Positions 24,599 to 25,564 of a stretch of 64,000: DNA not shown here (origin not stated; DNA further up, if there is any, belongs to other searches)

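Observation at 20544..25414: Arn-like polyprenyl-phosphate sugar modification pathway assembled from dispersed genes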

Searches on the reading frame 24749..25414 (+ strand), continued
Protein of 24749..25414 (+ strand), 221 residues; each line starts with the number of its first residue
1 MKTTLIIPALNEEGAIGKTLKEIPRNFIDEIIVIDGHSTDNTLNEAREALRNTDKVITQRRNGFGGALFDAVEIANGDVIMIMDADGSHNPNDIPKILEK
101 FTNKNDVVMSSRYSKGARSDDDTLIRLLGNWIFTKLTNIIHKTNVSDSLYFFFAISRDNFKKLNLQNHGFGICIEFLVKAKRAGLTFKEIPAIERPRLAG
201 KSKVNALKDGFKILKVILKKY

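Call 33: search_protein_families(library=ncbifam, proteins=[L002:3280-3975:+], max_evalue=0.00001)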
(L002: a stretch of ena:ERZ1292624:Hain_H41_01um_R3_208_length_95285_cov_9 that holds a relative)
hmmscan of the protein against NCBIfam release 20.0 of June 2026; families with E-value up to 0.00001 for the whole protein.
L002:3280-3975:+ (231 aa): 15 families
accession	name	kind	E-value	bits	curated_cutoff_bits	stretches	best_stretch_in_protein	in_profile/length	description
TIGR04182.1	glyco_TIGR04182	equivalog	9.5e-35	120.4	325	1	3-225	2-216/293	S-layer glycoprotein N-glycosyltransferase AglJ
NF058614.1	PPMAGASynPpgS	equivalog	3.5e-22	78.9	370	1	5-221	4-217/226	polyprenyl-phospho-N-acetylgalactosaminyl synthase PpgS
NF047588.1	GlcsyltransPgfSStrep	equivalog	7.3e-21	74.7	500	1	1-168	1-168/308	glycosyltransferase PgfS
NF007986.1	PRK10714.1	equivalog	3.9e-18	65.5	529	1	2-209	7-209/316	undecaprenyl-phosphate 4-deoxy-4-formamido-L-arabinose transferase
NF041391.1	DPhHxTase_Halo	equivalog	3.3e-17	62.2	375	1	9-204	3-187/213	dolichyl-phosphate hexose transferase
NF010496.0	PRK13915.1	equivalog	2e-15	56.7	262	1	2-105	32-142/307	glucosyl-3-phosphoglycerate synthase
NF007482.0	PRK10073.1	equivalog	7.1e-15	54.8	423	1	2-111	7-116/334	glycosyltransferase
TIGR04283.1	glyco_like_mftF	equivalog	1.2e-13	51.2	182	1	3-131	1-123/221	TIGR04283 family arsenosugar biosynthesis glycosyltransferase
TIGR03937.1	PgaC_IcaA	equivalog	1.4e-13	50.6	422.3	1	2-91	46-136/407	poly-beta-1,6-N-acetyl-D-glucosamine synthase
NF041875.1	EPS_EpsD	equivalog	1.1e-10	41.4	370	1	3-116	1-115/325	exopolysaccharide biosynthesis glycosyltransferase EpsD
TIGR03965.1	mycofact_glyco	equivalog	6.1e-10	38.5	280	1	3-107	76-181/467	mycofactocin biosynthesis glycosyltransferase MftF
NF047683.1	TeichurnBiosyTuaG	equivalog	9.4e-10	38.5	400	1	3-107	8-113/252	teichuronic acid biosynthesis protein TuaG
TIGR03111.1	glyc2_xrt_Gpos1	hypoth_equivalog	2.3e-07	30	363.95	1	3-91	51-142/439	TIGR03111 family XrtG-associated glycosyltransferase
NF038302.1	EPS_HpsE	equivalog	2.7e-07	29.9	300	1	1-84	1-90/307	hormogonium polysaccharide biosynthesis glycosyltransferase HpsE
TIGR04009.1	wcaE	equivalog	1.6e-06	27.6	369.2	1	1-90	1-92/248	colanic acid biosynthesis glycosyltransferase WcaE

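Call 54: find_encoding_contigs(protein=P0003, flank=10000, max_places=1)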
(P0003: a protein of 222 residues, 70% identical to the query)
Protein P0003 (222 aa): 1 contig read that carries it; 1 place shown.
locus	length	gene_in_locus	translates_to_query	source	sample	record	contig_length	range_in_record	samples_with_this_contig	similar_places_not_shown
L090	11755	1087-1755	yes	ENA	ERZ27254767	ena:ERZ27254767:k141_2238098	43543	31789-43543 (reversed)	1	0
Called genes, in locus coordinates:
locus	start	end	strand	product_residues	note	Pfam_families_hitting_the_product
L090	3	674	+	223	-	?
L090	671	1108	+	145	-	PF14667:Polysacc_synt_C (weak)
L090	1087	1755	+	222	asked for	PF00535:Glycos_transf_2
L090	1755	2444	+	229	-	PF01209:Ubie_methyltran, PF05219:DREV (weak), PF13489:Methyltransf_23, PF05148:Methyltransf_8, PF13847:Methyltransf_31, PF08241:Methyltransf_11, PF08242:Methyltransf_12, PF13649:Methyltransf_25, +1 more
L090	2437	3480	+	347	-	PF00534:Glycos_transf_1, PF13692:Glyco_trans_1_4, PF13524:Glyco_trans_1_2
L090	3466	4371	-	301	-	PF00535:Glycos_transf_2, PF13641:Glyco_tranf_2_3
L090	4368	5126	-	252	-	PF04989:RMNT_CmcI, PF13578:Methyltransf_24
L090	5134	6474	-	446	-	PF00534:Glycos_transf_1, PF13692:Glyco_trans_1_4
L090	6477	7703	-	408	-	PF13489:Methyltransf_23, PF07021:MetW (weak), PF08241:Methyltransf_11, PF08242:Methyltransf_12, PF13649:Methyltransf_25, PF13847:Methyltransf_31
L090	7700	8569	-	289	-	PF01370:Epimerase, PF04321:RmlD_sub_bind, PF02719:Polysacc_synt_2, PF16363:GDP_Man_Dehyd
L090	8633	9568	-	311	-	PF04055:Radical_SAM, PF13186:SPASM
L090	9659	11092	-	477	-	PF02310:B12-binding, PF04055:Radical_SAM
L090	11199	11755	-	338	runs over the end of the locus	PF04055:Radical_SAM, PF13186:SPASM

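Call 55: find_encoding_contigs(protein=P0010, flank=10000, max_places=1)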
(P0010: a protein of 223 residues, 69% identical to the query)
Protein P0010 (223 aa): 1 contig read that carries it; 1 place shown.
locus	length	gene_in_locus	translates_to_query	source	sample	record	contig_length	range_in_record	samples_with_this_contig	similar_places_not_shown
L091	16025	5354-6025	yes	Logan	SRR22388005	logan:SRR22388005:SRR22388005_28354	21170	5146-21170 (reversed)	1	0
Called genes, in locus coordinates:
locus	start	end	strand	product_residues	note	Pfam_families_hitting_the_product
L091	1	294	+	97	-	?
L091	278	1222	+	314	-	PF01073:3Beta_HSD, PF01370:Epimerase, PF16363:GDP_Man_Dehyd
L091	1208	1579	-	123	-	-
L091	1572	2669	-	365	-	PF01041:DegT_DnrJ_EryC1, PF00155:Aminotran_1_2 (weak)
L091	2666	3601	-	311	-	PF01370:Epimerase, PF04321:RmlD_sub_bind, PF16363:GDP_Man_Dehyd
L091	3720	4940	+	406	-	PF08421:Methyltransf_13, PF13489:Methyltransf_23, PF13847:Methyltransf_31 (weak), PF08241:Methyltransf_11 (weak), PF08242:Methyltransf_12, PF08484:Methyltransf_14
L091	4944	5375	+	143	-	PF14667:Polysacc_synt_C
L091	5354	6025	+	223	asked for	PF00535:Glycos_transf_2, PF13641:Glyco_tranf_2_3 (weak)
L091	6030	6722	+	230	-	PF01209:Ubie_methyltran, PF05148:Methyltransf_8, PF13489:Methyltransf_23, PF05219:DREV, PF13847:Methyltransf_31, PF08241:Methyltransf_11, PF08242:Methyltransf_12, PF13649:Methyltransf_25, +1 more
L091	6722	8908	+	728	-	PF13439:Glyco_transf_4 (faint), PF00534:Glycos_transf_1, PF13692:Glyco_trans_1_4, PF13524:Glyco_trans_1_2, PF00534:Glycos_transf_1, PF13692:Glyco_trans_1_4, PF13524:Glyco_trans_1_2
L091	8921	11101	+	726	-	PF04932:Wzy_C, PF07719:TPR_2 (faint), PF13181:TPR_8 (faint), PF13424:TPR_12 (faint), PF21033:RMD1-3 (faint), PF00515:TPR_1 (faint), PF14559:TPR_19 (weak), PF13431:TPR_17 (weak), +3 more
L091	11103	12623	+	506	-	-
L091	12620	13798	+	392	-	PF13231:PMT_2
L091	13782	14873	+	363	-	PF13439:Glyco_transf_4 (weak), PF20706:GT4-conflict, PF00534:Glycos_transf_1, PF13692:Glyco_trans_1_4, PF13524:Glyco_trans_1_2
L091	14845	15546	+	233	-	PF05050:Methyltransf_21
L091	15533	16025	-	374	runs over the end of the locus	PF13439:Glyco_transf_4, PF20706:GT4-conflict (faint), PF00534:Glycos_transf_1, PF13692:Glyco_trans_1_4, PF13524:Glyco_trans_1_2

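Call 70: search_solved_structures(query=A2, max_evalue=0.00001, show_alignments=1)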
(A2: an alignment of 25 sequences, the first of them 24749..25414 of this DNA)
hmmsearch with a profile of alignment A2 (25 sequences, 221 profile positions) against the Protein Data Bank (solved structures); distinct sequences matched with E-value up to 0.00001: 25.
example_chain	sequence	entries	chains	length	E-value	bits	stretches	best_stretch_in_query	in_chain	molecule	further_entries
5mlz_A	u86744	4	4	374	1.6e-30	109.3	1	1-205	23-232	Dolichol monophosphate mannose synthase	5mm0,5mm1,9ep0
9hwj_A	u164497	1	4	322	5.5e-13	52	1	2-204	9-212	Undecaprenyl-phosphate 4-deoxy-4-formamido-L-arabinose transferase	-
2z87_A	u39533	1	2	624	1.7e-12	50.4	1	3-113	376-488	Chondroitin synthase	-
2z86_A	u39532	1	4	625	1.7e-12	50.4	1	3-113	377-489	Chondroitin synthase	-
9bhc_C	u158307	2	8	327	2.3e-12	50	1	2-204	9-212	Undecaprenyl-phosphate 4-deoxy-4-formamido-L-arabinose transferase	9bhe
8vxh_A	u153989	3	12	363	3e-12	49.6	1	2-204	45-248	Undecaprenyl-phosphate 4-deoxy-4-formamido-L-arabinose transferase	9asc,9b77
5eke_A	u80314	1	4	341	4.1e-12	49.1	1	3-140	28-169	Uncharacterized glycosyltransferase sll0501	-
5ekp_C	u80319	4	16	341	4.2e-12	49.1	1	3-140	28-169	Uncharacterized glycosyltransferase sll0501 | Glycosyltransferase sll0501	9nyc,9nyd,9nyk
9nye_A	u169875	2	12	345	4.3e-12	49.1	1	3-140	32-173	Glycosyltransferase sll0501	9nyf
9omj_A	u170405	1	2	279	1.9e-10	43.7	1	3-114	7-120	Glycosyltransferase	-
9omh_A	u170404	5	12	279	1.9e-10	43.7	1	3-114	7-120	Glycosyltransferase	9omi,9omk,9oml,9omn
9omm_A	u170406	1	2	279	1.9e-10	43.7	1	3-114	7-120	Glycosyltransferase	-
3ckj_A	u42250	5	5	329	5.3e-08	35.7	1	2-87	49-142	Putative uncharacterized protein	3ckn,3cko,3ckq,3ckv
22ao_A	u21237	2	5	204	1e-07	34.8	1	4-106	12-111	GmaR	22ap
4y6n_A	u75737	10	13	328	1.2e-07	34.5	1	2-87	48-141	Glucosyl-3-phosphoglycerate synthase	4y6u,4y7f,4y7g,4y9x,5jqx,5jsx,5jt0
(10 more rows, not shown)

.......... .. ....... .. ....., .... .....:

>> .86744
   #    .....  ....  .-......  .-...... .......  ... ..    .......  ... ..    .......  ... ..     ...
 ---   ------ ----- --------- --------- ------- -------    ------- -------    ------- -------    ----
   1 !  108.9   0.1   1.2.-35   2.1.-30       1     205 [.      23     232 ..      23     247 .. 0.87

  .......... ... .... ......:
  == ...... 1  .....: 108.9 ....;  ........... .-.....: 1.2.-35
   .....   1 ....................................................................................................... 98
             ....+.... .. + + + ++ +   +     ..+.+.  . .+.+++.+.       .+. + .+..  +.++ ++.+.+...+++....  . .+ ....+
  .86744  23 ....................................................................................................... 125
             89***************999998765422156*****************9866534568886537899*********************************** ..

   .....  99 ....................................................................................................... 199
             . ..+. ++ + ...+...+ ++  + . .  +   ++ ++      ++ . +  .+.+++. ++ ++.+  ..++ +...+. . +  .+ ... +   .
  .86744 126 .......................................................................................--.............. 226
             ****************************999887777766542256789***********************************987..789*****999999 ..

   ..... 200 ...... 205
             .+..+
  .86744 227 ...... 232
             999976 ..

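Call 76: predict_structure(alignment_id=A2)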
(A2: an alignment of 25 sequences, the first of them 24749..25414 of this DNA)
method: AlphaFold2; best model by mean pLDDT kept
length: 221 residues; sequences in the alignment: 25
mean_pLDDT: 94.1   pTM: 0.91
mean pLDDT of the five models: 94.1, 93.8, 93.6, 93.0, 91.3
residues with pLDDT >= 90: 194; 70-90: 27; 50-70: 0; < 50: 0
segments of 3 or more residues with pLDDT < 50: none
pLDDT, mean of each block of 10 residues (from residue 1): 96 96 97 96 97 96 94 97 95 96 95 93 86 96 95 97 93 95 97 92 80 92 87
secondary structure, 60 per line:
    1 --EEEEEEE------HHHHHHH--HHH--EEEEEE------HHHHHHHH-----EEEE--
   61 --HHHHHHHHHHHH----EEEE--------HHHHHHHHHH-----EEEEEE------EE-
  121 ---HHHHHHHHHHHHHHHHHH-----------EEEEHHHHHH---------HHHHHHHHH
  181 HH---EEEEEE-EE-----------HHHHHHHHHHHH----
elements in order: E3-9 H16-22 E30-35 H42-49 E55-58 H63-74 E79-82 H91-100 E106-111 H124-141 E153-156 H157-162 H172-182 E186-191 H206-217

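Call 93: search_protein_families(library=ncbifam, proteins=[L002:7467-8540:+, L002:8932-10029:+, L002:8549-8929:+], max_evalue=0.00001)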
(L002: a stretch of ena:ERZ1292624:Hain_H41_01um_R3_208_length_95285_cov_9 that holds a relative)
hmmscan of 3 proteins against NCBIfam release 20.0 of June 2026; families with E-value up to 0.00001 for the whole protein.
L002:7467-8540:+ (357 aa): 11 families
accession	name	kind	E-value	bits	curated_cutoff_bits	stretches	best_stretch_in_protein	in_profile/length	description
TIGR01472.1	gmd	equivalog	6.5e-153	508.9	415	1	2-337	1-340/342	GDP-mannose 4,6-dehydratase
TIGR01181.1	dTDP_gluc_dehyt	equivalog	1.6e-26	93.2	365.1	1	4-326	2-302/321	dTDP-glucose 4,6-dehydratase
TIGR04180.1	EDH_00030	hypoth_equivalog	8e-26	90.8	475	1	5-321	2-295/297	NAD-dependent 4,6-dehydratase LegB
TIGR02622.1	CDP_4_6_dhtase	equivalog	6e-21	75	278.45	1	2-171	5-173/352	CDP-glucose 4,6-dehydratase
TIGR01179.1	galE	equivalog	6e-16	58.2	262.3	1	4-158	2-151/332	UDP-glucose 4-epimerase GalE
NF007582.0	PRK10217.1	equivalog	1.3e-13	50.8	698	1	1-326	1-322/355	dTDP-glucose 4,6-dehydratase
NF007490.0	PRK10084.1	subfamily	3.1e-10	39.6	649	1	3-238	2-249/361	dTDP-glucose 4,6-dehydratase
NF043036.1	ErythonDh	equivalog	7.5e-09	35.2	325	1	3-159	2-156/321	D-erythronate dehydrogenase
NF011728.1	PRK15181.1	equivalog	1.2e-07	31.1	760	1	2-186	16-199/348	Vi polysaccharide biosynthesis UDP-N-acetylglucosaminuronic acid C-4 epimerase TviC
NF007956.0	PRK10675.1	subfamily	1.3e-07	31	394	1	3-157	2-154/338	UDP-glucose 4-epimerase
TIGR01214.1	rmlD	equivalog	6.4e-06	25.5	224.05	1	4-169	2-141/285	dTDP-4-dehydrorhamnose reductase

L002:8932-10029:+ (365 aa): 7 families
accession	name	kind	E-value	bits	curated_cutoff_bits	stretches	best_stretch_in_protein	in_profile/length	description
TIGR04181.1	NHT_00031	hypoth_equivalog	5.2e-76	255.8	420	1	7-344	2-359/359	LegC family aminotransferase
TIGR03588.1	PseC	equivalog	3e-67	227.2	423.5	1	10-361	6-378/380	UDP-4-amino-4,6-dideoxy-N-acetyl-beta-L-altrosamine transaminase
NF008658.2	PRK11658.1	equivalog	4.9e-65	219.6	631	1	5-362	4-376/379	UDP-4-amino-4-deoxy-L-arabinose aminotransferase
NF008687.0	PRK11706.1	equivalog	2.4e-56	191.1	375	1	6-363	2-374/375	dTDP-4-amino-4,6-dideoxygalactose transaminase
TIGR04427.1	PLP_DesI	equivalog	5.4e-56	190.4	650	1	37-359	54-379/390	dTDP-4-dehydro-6-deoxyglucose aminotransferase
NF011936.0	PRK15407.1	equivalog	3.3e-46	157.9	423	2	28-214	58-252/440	lipopolysaccharide biosynthesis protein RfbH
TIGR02379.1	ECA_wecE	subfamily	2.2e-45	155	434.85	1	6-274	2-278/376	dTDP-4-amino-4,6-dideoxy-D-glucose transaminase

L002:8549-8929:+ (126 aa): 1 family
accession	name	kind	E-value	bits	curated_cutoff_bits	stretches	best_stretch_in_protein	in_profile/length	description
TIGR04366.1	cupin_WbuC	subfamily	1e-06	28.7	42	1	29-122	31-122/132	WbuC family cupin fold metalloprotein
